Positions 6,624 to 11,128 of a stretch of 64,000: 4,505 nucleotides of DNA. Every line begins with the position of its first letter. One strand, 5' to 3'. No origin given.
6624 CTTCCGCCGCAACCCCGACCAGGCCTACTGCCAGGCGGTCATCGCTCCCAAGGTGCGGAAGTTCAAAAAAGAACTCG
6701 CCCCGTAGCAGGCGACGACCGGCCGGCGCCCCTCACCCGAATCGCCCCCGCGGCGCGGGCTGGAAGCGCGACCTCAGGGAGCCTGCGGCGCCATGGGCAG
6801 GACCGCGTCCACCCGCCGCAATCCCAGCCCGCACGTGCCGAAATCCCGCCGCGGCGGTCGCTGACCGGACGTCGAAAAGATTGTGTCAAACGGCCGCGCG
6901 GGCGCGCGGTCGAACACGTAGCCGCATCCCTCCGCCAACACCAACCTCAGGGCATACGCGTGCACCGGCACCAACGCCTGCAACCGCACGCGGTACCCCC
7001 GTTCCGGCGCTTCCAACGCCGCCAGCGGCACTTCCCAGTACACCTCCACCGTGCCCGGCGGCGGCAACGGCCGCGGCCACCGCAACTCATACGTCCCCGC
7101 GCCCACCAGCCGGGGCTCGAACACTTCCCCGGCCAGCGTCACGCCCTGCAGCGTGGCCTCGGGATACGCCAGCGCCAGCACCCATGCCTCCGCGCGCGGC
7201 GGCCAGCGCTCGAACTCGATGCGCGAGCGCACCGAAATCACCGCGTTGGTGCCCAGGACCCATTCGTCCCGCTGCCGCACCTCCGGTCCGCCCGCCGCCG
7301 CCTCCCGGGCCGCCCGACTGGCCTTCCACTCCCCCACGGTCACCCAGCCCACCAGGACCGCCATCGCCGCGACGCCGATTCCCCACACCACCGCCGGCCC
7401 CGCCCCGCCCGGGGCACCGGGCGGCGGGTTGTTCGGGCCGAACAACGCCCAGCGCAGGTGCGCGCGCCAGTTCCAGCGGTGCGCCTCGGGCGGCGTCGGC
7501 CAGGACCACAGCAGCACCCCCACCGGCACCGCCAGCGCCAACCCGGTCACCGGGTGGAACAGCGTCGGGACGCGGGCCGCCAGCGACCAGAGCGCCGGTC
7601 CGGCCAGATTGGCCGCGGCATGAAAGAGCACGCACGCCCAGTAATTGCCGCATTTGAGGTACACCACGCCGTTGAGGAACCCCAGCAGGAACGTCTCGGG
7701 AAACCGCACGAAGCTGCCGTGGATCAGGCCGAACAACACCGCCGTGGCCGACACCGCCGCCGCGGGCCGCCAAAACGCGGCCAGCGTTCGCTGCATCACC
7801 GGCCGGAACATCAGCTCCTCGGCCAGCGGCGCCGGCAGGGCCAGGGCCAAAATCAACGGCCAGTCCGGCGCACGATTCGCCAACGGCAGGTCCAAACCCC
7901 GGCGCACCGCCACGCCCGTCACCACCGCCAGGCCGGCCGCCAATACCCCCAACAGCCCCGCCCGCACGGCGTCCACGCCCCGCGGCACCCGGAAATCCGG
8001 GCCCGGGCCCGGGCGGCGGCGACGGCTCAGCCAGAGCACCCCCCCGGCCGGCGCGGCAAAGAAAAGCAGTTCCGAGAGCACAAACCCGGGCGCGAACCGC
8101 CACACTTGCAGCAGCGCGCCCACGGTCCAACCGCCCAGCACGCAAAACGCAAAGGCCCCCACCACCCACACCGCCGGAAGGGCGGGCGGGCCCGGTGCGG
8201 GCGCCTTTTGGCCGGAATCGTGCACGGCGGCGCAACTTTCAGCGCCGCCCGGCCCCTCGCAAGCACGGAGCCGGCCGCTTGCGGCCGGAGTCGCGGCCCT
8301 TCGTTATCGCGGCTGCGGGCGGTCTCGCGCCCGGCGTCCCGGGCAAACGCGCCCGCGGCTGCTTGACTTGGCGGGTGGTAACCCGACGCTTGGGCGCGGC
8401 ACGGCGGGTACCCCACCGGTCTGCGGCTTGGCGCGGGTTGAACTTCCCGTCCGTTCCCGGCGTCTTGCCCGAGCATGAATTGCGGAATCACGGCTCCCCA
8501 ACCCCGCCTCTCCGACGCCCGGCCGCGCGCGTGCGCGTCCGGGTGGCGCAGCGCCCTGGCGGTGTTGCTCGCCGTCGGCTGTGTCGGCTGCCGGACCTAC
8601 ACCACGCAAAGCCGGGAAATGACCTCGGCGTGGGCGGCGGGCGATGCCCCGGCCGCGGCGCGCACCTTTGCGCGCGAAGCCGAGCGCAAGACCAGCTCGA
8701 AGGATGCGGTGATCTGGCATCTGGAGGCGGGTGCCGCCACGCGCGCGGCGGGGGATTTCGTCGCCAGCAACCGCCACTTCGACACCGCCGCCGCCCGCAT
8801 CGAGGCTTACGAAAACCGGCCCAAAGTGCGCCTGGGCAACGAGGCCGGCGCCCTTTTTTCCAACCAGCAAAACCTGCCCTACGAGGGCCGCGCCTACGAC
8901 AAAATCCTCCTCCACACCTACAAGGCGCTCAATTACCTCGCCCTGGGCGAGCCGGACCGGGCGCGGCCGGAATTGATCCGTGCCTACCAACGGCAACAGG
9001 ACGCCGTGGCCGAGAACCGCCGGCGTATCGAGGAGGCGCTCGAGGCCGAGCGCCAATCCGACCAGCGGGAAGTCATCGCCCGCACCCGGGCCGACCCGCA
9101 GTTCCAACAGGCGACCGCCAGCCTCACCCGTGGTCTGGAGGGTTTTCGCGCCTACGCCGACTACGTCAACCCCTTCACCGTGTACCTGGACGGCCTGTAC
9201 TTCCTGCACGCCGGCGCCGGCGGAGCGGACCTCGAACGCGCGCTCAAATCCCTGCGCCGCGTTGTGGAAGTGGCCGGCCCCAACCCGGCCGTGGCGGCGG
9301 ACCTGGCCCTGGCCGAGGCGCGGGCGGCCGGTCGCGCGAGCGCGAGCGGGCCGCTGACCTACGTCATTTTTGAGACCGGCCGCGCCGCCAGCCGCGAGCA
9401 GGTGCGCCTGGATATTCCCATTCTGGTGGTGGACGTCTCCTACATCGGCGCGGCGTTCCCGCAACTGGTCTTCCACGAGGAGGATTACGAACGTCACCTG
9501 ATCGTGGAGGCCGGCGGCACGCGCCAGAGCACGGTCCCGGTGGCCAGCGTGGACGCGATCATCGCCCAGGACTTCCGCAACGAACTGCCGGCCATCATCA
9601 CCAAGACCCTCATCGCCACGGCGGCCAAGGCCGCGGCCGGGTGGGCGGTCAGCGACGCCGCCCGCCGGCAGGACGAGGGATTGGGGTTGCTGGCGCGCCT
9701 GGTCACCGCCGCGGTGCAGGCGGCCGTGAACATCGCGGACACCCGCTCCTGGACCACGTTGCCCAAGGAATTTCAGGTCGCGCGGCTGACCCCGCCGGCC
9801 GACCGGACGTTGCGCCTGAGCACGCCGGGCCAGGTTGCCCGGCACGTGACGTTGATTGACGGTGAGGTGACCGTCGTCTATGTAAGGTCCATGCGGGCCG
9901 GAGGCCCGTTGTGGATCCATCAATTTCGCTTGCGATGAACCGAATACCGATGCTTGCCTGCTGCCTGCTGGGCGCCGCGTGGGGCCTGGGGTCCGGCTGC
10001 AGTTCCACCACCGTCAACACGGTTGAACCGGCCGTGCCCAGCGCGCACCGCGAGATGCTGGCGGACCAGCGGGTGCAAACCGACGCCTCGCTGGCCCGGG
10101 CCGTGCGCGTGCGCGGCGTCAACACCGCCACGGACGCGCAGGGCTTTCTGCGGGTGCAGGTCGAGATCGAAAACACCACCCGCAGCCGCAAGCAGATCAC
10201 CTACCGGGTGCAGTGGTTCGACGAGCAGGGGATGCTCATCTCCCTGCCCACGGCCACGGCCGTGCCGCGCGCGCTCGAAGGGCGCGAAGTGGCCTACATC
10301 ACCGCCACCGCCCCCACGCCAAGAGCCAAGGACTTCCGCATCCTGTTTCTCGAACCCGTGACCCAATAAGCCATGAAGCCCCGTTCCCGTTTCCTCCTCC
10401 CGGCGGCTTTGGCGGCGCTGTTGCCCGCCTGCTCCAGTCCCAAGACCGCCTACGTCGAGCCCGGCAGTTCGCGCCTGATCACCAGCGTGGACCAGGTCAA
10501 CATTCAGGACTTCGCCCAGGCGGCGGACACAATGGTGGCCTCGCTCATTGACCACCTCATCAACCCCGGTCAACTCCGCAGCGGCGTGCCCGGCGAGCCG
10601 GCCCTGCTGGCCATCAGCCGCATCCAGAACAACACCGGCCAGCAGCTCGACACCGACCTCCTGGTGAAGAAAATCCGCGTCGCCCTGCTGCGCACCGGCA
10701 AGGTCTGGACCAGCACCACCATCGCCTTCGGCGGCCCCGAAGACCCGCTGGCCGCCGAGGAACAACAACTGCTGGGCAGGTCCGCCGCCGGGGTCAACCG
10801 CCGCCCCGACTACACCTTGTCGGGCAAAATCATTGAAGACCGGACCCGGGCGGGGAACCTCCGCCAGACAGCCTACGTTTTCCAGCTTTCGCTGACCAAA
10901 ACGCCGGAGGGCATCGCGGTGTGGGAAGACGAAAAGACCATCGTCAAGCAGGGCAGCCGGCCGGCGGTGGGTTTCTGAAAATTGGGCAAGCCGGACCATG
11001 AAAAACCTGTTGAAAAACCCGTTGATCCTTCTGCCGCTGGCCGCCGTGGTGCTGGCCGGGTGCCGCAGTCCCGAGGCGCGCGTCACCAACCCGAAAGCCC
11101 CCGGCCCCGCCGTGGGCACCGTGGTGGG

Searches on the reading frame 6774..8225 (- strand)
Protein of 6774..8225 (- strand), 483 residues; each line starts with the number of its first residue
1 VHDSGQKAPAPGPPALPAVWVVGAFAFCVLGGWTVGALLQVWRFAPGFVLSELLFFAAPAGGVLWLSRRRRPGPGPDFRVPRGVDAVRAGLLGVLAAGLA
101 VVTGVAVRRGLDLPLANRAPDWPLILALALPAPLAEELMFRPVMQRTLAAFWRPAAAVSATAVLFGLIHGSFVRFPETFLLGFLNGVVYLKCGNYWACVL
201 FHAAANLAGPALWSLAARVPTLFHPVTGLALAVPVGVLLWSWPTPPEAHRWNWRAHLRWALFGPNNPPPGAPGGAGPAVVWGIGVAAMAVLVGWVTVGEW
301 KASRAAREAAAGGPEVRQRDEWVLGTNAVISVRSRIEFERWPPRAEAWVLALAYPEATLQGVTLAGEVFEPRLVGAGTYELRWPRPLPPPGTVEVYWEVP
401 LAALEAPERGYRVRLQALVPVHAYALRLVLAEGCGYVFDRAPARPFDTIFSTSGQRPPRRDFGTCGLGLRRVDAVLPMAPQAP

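Call 81: search_protein_families(library=pfam, proteins=[window:6774-8225:-], max_evalue=0.0001)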
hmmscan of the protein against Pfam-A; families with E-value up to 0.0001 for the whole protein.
window:6774-8225:- (483 aa): 1 family
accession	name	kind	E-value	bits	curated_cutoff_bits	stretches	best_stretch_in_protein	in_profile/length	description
PF02517.21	Rce1-like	-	8.3e-19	68.1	22.4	1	122-207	5-92/93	Type II CAAX prenyl endopeptidase Rce1-like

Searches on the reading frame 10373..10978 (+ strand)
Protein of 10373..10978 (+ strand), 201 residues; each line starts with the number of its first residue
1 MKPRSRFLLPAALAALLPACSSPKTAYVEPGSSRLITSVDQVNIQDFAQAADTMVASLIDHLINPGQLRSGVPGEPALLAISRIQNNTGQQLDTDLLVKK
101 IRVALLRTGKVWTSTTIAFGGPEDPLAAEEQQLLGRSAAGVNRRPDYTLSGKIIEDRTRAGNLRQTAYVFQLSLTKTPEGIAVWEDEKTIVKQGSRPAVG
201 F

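Call 81: search_protein_families(library=pfam, proteins=[window:10373-10978:+], max_evalue=0.0001)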
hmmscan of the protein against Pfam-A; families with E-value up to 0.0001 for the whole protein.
window:10373-10978:+ (201 aa): 1 family
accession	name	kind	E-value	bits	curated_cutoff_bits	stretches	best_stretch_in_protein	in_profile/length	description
PF13036.11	LpoB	-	4.9e-20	72.4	22.3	1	46-190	1-147/147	Peptidoglycan-synthase activator LpoB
